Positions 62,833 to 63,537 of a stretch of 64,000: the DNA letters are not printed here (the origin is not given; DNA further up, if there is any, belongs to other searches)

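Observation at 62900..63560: AT-rich islet with an ORF ending in a (GGGCGS)n Cys/Gly/Ser repeat: possible RiPP/LAP-type precursor or metal-binding peptide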

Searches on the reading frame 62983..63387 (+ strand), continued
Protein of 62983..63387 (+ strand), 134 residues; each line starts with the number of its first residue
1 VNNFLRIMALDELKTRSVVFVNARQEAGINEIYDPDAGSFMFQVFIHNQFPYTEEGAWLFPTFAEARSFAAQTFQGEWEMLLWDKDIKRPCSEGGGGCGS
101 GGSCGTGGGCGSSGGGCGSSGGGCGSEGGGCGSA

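Call 84: search_protein_families(library=ncbifam, alignment_id=A4, max_evalue=1)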
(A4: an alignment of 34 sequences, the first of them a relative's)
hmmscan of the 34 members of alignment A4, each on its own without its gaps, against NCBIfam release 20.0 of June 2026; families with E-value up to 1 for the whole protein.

A. member 1, P0010 (125 aa): 0 families

B. families by the number of members that match (of 34 scanned): 4 families
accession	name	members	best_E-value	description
TIGR03601.1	B_an_ocin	5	0.016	heterocycloanthracin/sonorensin family bacteriocin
NF009076.0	PRK12411.1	1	0.079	cytidine deaminase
TIGR04292.1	heavy_Cys_CGP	1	0.51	CGP-CTERM-anchored Cys-rich protein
NF047587.1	lipo_LIC11073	1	0.52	LIC11073 family putative lipoprotein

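Call 85: search_protein_families(library=pfam, alignment_id=A4, max_evalue=1)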
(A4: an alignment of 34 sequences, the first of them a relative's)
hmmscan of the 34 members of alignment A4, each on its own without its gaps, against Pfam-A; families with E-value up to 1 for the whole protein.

A. member 1, P0010 (125 aa): 0 families

B. families by the number of members that match (of 34 scanned): 5 families
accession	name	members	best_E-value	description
PF11132.13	SplA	1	0.015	Transcriptional regulator protein (SplA)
PF18809.6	PBECR1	1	0.078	phage-Barnase-EndoU-ColicinE5/D-RelE like nuclease1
PF25021.1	TEN_NHL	1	0.11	Teneurin NHL domain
PF04457.17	MJ1316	1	0.11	MJ1316 RNA cyclic group end recognition domain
PF07366.18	SnoaL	1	0.11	SnoaL-like polyketide cyclase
